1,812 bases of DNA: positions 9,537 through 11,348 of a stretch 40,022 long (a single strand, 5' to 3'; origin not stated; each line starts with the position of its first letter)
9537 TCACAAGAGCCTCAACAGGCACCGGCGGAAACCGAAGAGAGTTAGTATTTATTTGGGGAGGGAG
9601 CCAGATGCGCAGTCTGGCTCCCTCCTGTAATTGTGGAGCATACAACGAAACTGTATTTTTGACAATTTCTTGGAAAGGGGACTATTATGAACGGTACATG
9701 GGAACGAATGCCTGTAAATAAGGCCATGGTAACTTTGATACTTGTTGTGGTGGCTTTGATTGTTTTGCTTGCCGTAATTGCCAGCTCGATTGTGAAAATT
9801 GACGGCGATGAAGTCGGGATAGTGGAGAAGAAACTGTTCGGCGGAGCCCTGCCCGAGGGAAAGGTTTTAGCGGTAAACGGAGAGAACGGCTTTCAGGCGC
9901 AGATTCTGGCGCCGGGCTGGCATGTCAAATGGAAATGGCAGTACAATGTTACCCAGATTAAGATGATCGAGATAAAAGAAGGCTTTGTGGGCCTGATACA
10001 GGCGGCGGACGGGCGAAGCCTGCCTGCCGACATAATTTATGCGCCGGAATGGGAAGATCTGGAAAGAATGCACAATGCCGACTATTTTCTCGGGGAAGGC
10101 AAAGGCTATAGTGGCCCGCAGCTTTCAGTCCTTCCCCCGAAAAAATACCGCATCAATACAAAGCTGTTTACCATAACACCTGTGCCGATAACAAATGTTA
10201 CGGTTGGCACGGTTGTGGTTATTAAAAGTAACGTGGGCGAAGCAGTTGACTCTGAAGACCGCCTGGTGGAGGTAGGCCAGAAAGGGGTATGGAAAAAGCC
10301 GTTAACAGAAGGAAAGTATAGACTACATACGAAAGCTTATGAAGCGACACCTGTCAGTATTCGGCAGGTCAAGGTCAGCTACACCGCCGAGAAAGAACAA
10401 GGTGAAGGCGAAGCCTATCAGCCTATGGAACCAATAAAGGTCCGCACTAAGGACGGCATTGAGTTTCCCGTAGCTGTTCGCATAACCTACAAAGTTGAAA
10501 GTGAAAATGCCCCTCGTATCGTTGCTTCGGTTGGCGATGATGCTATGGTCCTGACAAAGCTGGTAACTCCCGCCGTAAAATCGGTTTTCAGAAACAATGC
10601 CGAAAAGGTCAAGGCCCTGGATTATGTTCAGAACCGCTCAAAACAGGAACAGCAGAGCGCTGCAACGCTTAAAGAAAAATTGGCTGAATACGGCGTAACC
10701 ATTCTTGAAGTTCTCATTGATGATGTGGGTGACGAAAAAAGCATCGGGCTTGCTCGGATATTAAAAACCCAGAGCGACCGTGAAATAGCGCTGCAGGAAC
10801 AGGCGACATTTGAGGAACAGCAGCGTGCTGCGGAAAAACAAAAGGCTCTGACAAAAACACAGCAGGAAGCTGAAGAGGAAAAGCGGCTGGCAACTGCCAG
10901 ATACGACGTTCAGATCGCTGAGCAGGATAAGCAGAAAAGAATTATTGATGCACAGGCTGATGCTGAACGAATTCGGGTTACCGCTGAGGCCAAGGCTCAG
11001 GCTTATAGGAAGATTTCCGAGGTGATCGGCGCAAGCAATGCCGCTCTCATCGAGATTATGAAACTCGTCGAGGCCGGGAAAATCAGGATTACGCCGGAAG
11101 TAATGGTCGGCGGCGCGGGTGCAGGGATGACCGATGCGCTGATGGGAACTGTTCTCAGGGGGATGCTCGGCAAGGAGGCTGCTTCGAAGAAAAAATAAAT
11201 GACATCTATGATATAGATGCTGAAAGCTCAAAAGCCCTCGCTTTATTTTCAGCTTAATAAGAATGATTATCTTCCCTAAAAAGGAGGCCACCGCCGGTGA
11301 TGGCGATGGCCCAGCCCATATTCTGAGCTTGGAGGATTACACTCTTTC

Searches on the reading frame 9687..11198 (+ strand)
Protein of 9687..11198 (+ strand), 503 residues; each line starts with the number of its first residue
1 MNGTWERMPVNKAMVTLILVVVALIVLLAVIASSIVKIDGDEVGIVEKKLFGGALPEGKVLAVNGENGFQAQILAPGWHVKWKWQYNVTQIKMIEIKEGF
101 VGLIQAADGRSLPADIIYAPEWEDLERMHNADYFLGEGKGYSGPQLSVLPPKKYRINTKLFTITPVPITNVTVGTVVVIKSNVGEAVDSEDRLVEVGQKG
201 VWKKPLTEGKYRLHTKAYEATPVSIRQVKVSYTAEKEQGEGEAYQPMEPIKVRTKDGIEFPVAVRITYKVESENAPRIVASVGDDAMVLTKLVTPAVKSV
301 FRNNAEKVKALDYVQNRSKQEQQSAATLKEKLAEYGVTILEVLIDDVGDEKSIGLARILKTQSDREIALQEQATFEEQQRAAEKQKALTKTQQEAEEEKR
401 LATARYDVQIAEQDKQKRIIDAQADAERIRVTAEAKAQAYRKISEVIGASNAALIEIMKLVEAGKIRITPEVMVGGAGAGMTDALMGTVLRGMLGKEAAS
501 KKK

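Call 11: search_protein_families(library=pfam, proteins=[window:9687-11198:+], max_evalue=0.01)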
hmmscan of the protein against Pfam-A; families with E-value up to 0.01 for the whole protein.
window:9687-11198:+ (503 aa): 1 family
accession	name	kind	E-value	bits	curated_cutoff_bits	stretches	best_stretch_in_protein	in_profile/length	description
PF01145.31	Band_7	-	9.4e-13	49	23.6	1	219-385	34-175/176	SPFH domain / Band 7 family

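Call 13: find_homologous_proteins(query=window:9687-11198:+)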
Query window:9687-11198:+ (503 aa): 770 proteins with E <= 0.001 among 8000 candidates; the best 120 are listed.
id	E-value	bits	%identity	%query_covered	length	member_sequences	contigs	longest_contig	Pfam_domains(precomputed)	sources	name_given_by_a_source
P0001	0.0e+0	1075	100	100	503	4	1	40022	PF01145.32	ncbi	-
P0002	1.0e-280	949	88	100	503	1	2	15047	PF01145.32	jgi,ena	-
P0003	1.4e-273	926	84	100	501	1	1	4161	PF01145.32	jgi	jgi:regulator of protease activity HflC (stomatin/prohibitin superfamily)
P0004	1.7e-270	915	84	100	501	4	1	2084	PF01145.32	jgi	-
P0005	2.4e-269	912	85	100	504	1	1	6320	PF01145.32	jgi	-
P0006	2.7e-269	912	83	100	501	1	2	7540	PF01145.32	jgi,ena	-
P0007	3.3e-266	901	83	100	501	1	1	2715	PF01145.32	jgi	jgi:regulator of protease activity HflC (stomatin/prohibitin superfamily)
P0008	8.5e-266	900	84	100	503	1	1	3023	PF01145.32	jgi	-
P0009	4.5e-264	894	83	100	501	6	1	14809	PF01145.32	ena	-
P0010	6.0e-263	891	82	100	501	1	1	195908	PF01145.32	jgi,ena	-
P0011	6.6e-263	890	83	100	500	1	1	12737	PF01145.32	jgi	-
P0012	1.5e-262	889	83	100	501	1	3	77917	PF01145.32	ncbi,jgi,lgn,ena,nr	ncbi:MAG TPA: SPFH domain-containing protein [Sedimentisphaerales bacterium]|nr:SPFH domain-containi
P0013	1.5e-262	889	83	100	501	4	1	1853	PF01145.32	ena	-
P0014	3.1e-262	888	81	100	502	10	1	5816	PF01145.32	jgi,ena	-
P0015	7.3e-261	884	83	100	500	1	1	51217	PF01145.32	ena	-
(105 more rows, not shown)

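Call 17: find_related_loci(query=A1, collection=genome_contigs, flank=4000)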
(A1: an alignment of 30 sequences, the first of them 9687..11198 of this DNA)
Query A1 (503 aa) in genome_contigs; peptide patterns used: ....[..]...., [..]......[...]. (x = any residue, [..] = any of these).
215 stretches matched a pattern; 200 encode a relative of the query (tblastn E <= 1e-3); the best 80 are kept; 80 distinct loci.
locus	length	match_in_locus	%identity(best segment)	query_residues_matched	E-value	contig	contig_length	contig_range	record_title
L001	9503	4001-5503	83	1-503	0e+0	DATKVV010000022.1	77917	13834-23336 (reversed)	MAG TPA_asm: Sedimentisphaerales bacterium isolate SMAG_U14143 k141_2912940, whole genome shotgun sequence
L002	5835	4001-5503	80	1-503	0e+0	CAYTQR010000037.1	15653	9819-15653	MAG TPA_asm: uncultured Planctomycetaceae bacterium isolate SRP068000_co1_621 genome assembly, contig: NODE_5871_length_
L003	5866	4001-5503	82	1-503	0e+0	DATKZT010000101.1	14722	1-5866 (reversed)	MAG TPA_asm: Sedimentisphaerales bacterium isolate SMAG_U14252 k141_1925755, whole genome shotgun sequence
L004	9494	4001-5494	81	1-500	0e+0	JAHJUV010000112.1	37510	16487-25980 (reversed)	MAG: Planctomycetota bacterium isolate OSL_A.mb.29 OSL_A.mb.29_k141_147973, whole genome shotgun sequence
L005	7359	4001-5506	70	1-503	0e+0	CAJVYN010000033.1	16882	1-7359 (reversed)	TPA_asm: uncultured bacterium isolate DRR093003_bin.2_MetaBAT_v2.12.1_MAG genome assembly, contig: NODE_721_length_16882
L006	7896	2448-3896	66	18-502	0e+0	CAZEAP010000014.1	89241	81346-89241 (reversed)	MAG TPA_asm: uncultured candidatus Brocadiaceae bacterium isolate binchicken_co17_319 genome assembly, contig: NODE_780_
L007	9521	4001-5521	65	1-502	0e+0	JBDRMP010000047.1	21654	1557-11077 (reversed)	MAG: Planctomycetota bacterium isolate MEGAHIT-group-1.835 k141_8243714, whole genome shotgun sequence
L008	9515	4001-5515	64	1-500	0e+0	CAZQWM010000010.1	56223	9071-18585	MAG TPA_asm: uncultured Pirellulales bacterium isolate binchicken_co196_371 genome assembly, contig: NODE_536_length_562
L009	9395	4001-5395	68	37-502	0e+0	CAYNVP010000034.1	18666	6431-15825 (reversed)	MAG TPA_asm: uncultured Pirellulales bacterium isolate SRP214966_co4_418 genome assembly, contig: NODE_2509_length_18666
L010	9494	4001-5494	64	2-501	0e+0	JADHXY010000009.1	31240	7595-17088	MAG: Phycisphaerae bacterium isolate BS750m-G65 BS-750m-C1692, whole genome shotgun sequence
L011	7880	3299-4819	63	1-502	0e+0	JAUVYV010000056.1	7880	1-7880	MAG: Phycisphaerales bacterium isolate CSMAG_1251 CSMAG_1251_k141_217044_length_7880_cov_38.5135, whole genome shotgun s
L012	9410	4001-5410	65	33-502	0e+0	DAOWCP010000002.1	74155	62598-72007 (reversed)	MAG TPA_asm: Phycisphaerae bacterium isolate CSMAG_1890 CSMAG_1890_k141_1914490_length_74155_cov_10.0000, whole genome s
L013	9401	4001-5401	66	33-499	0e+0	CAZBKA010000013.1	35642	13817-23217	MAG TPA_asm: uncultured Pirellulales bacterium isolate SRP089250_co1_131 genome assembly, contig: NODE_1698_length_35642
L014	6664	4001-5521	65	1-502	0e+0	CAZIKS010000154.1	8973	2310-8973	MAG TPA_asm: uncultured Pirellulales bacterium isolate SRP068000_co4_338 genome assembly, contig: NODE_12914_length_8973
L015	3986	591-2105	62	1-502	0e+0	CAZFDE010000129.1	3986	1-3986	MAG TPA_asm: uncultured Pirellulales bacterium isolate SRP141376_co4_307 genome assembly, contig: NODE_37355_length_3986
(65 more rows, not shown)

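Call 22: find_encoding_contigs(protein=P0002, flank=6000, max_places=4)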
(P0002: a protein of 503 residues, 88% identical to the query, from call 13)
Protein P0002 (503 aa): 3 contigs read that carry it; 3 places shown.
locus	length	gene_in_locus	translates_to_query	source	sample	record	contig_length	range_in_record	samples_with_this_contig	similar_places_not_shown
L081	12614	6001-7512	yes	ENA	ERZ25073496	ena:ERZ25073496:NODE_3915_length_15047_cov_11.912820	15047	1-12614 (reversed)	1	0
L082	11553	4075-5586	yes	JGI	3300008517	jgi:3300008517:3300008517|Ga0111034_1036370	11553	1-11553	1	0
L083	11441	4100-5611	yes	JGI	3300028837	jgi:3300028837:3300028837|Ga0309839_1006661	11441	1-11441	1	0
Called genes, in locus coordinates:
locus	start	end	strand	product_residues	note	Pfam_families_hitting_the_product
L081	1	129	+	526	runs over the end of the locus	PF00884:Sulfatase, PF01663:Phosphodiest (faint), PF16347:SGSH_C (weak)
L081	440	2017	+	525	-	PF06917:Pectate_lyase_2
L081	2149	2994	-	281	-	PF02517:Rce1-like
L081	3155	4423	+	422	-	PF00275:EPSP_synthase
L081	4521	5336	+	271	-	PF05170:AsmA, PF05359:DUF748, PF13116:YhdP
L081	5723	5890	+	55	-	-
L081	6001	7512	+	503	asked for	PF01145:Band_7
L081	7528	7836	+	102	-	-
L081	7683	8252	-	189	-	PF00881:Nitroreductase, PF14512:TM1586_NiRdase (faint)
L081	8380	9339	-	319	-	PF11335:DUF3137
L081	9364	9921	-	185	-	PF04011:LemA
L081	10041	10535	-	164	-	PF03773:ArsP_1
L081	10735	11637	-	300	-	-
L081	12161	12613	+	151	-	?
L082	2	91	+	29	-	?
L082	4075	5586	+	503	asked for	PF01145:Band_7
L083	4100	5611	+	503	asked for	PF01145:Band_7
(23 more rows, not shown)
